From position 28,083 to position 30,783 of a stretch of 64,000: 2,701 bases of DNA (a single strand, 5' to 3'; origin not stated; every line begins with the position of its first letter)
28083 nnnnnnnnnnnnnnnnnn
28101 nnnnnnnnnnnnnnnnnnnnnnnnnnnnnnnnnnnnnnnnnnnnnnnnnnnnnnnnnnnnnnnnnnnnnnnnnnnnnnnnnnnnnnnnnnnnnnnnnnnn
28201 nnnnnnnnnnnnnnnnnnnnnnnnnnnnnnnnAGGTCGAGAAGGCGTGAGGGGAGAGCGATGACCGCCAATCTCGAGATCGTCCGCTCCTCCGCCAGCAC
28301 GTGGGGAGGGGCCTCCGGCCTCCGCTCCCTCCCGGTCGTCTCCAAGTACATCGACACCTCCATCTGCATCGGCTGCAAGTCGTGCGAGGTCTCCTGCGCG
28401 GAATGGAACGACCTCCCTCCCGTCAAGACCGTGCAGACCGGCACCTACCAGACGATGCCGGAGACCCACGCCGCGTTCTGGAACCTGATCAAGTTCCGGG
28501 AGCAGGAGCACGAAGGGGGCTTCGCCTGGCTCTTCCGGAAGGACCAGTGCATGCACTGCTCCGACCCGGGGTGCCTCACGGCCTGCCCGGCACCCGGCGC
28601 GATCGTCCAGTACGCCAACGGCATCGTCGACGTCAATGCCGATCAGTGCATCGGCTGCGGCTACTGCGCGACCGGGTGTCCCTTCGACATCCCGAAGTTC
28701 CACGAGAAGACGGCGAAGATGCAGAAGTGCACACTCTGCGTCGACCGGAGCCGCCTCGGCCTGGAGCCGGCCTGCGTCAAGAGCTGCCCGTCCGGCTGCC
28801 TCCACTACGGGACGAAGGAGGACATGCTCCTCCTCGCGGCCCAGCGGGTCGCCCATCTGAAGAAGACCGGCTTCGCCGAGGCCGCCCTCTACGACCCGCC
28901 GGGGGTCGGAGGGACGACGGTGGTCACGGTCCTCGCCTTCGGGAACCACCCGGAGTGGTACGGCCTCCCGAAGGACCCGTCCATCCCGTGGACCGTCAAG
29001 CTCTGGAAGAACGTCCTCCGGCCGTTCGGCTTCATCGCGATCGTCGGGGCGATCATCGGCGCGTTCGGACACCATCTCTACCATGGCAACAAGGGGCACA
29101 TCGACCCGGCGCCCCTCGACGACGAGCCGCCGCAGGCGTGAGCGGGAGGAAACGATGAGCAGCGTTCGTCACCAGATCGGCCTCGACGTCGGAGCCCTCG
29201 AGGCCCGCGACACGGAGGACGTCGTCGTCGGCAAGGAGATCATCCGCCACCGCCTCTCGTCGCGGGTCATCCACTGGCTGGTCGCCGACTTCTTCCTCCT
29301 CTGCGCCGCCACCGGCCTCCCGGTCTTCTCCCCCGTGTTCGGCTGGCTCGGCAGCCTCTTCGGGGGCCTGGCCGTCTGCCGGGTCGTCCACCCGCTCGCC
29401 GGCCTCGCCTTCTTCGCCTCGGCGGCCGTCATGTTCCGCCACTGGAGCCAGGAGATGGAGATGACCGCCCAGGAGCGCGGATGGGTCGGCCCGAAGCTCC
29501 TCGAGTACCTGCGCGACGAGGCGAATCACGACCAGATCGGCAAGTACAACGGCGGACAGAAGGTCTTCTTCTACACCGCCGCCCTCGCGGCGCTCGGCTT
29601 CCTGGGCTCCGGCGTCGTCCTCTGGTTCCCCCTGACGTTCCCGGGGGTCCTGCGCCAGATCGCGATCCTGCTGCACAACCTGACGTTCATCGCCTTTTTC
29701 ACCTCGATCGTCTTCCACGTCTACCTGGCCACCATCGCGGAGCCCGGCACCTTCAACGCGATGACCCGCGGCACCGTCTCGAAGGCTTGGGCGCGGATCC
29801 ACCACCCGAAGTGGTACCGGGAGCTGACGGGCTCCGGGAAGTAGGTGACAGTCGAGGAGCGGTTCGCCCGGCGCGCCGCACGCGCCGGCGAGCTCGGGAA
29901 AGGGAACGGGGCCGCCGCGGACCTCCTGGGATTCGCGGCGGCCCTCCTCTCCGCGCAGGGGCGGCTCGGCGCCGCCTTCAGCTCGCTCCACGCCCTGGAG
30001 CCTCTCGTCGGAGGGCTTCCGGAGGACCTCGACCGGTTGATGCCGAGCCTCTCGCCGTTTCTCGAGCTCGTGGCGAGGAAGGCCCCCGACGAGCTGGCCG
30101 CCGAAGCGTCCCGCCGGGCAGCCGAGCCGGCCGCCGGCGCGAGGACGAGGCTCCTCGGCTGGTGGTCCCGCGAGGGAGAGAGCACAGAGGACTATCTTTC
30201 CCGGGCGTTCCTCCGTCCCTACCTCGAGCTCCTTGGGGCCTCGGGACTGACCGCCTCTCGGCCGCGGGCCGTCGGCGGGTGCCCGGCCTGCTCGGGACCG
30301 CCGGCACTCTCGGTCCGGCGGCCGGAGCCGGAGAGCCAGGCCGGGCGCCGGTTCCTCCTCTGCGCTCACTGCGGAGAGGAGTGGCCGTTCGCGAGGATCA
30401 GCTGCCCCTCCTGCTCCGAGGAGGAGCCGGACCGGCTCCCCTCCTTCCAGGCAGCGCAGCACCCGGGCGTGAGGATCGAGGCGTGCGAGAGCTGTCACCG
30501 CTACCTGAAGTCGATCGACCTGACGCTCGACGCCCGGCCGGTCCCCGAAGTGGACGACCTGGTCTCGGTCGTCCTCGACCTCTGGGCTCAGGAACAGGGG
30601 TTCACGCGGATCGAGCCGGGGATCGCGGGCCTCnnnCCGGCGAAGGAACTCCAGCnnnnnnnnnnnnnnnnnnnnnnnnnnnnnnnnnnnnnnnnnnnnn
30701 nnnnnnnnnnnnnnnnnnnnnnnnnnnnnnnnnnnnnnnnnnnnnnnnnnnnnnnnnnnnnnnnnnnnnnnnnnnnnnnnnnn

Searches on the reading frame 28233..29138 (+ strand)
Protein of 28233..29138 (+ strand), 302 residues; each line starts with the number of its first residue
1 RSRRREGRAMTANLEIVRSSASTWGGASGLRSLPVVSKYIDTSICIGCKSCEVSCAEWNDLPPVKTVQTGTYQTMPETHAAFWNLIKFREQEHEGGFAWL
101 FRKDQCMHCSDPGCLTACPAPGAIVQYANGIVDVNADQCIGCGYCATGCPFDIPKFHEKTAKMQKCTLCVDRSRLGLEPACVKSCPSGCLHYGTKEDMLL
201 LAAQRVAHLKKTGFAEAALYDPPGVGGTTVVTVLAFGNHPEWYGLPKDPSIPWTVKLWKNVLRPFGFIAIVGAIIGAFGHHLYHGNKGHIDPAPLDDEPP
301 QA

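Call 30: search_protein_families(library=ncbifam, proteins=[window:28233-29138:+], max_evalue=0.00001)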
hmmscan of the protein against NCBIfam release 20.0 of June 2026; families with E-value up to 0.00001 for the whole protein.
window:28233-29138:+ (302 aa): 24 families
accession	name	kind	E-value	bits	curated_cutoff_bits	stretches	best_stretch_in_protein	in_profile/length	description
TIGR01582.1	FDH-beta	equivalog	2.6e-105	351.6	334.7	1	16-286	2-274/283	formate dehydrogenase subunit beta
NF008134.0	PRK10882.1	equivalog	1.2e-41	142.9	263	1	39-211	42-224/329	hydrogenase 2 operon protein HybA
NF045715.1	sulf_resp_HmcB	equivalog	1.7e-38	132.4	420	1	39-232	40-233/307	sulfate respiration complex iron-sulfur protein HmcB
TIGR02951.1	DMSO_dmsB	equivalog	6.6e-34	117.3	214.1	1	39-196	5-154/161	DMSO/selenate family reductase complex B subunit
NF011569.0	PRK14993.1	equivalog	1.3e-24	86.9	416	1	39-196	47-189/244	tetrathionate reductase subunit TtrB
TIGR03149.1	cyt_nit_nrfC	equivalog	1.5e-23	83.3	377.6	1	41-198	44-187/225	cytochrome c nitrite reductase Fe-S protein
NF045797.1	DsrO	equivalog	4.7e-19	68.8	200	1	105-189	102-197/235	sulfate reduction electron transfer complex DsrMKJOP subunit DsrO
TIGR03478.1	DMSO_red_II_bet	subfamily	1.8e-18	66.5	480.7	1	88-197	110-222/321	DMSO reductase family type II enzyme, iron-sulfur subunit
NF007382.0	PRK09898.1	equivalog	3.6e-17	62.6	213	1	43-192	66-200/208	ferredoxin-like protein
NF038355.1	FDH3_beta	equivalog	5.8e-17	62.3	240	1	105-170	53-122/180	formate dehydrogenase FDH3 subunit beta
NF009408.0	PRK12769.1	equivalog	3.3e-15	55.3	1003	1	41-208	8-160/659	formate-dependent uric acid utilization protein AegA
NF042979.1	EthbenzDh_ebdB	equivalog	6.4e-15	54.9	740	1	103-198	150-245/354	ethylbenzene dehydrogenase subunit beta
NF041715.1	arsenate_red_ArrB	equivalog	1.4e-14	54.2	450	2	39-160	6-110/233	arsenate respiratory reductase iron-sulfur subunit ArrB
NF009451.0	PRK12809.1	equivalog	3.1e-14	52.2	1154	1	41-198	8-142/639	formate-dependent uric acid utilization protein YgfT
NF041782.1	mnquin_red_QrcC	equivalog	4.5e-14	52.7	400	1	40-157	5-119/239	menaquinone reductase iron-sulfur cluster-binding subunit QrcC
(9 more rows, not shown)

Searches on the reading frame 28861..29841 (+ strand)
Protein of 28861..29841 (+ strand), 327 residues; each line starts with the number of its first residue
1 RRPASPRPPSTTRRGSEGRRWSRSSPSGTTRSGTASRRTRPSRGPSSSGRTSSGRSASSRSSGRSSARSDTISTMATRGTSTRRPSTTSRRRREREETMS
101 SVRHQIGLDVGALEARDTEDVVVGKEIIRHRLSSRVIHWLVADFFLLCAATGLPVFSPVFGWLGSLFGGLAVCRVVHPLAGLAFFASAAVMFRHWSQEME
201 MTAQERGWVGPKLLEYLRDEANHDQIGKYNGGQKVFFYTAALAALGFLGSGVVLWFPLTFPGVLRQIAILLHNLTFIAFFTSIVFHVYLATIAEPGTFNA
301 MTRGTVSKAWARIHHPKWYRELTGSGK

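Call 30: search_protein_families(library=ncbifam, proteins=[window:28861-29841:+], max_evalue=0.00001)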
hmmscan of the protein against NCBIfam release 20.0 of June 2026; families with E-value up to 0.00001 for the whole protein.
window:28861-29841:+ (327 aa): 3 families
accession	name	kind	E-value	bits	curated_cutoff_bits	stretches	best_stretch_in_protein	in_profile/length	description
TIGR01583.1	formate-DH-gamm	equivalog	1.9e-43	148.8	115.85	1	127-323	2-202/204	formate dehydrogenase subunit gamma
NF007924.0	PRK10639.1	equivalog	2.1e-38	132.2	341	1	125-323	5-203/211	formate dehydrogenase cytochrome b556 subunit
NF007558.0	PRK10179.1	equivalog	9.3e-34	117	339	1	125-323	5-205/217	formate dehydrogenase-N subunit gamma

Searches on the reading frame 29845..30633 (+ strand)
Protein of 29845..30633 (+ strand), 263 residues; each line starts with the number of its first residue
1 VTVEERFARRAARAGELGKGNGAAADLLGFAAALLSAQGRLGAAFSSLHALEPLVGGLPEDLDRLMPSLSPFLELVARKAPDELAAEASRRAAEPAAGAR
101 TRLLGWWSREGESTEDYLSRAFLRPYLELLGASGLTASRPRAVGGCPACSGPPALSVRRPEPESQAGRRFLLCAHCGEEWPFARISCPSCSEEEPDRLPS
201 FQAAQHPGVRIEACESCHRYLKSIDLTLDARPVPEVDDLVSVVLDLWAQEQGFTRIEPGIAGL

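Call 30: search_protein_families(library=ncbifam, proteins=[window:29845-30633:+], max_evalue=0.00001)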
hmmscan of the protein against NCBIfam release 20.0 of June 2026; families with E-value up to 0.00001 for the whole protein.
window:29845-30633:+ (263 aa): 2 families
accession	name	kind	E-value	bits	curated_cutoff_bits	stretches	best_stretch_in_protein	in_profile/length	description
TIGR01562.1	FdhE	equivalog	3.5e-18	66.2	187.65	1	145-256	186-297/305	formate dehydrogenase accessory protein FdhE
NF002925.0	PRK03564.1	equivalog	1.7e-17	64.1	426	1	145-255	189-296/309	formate dehydrogenase accessory protein FdhE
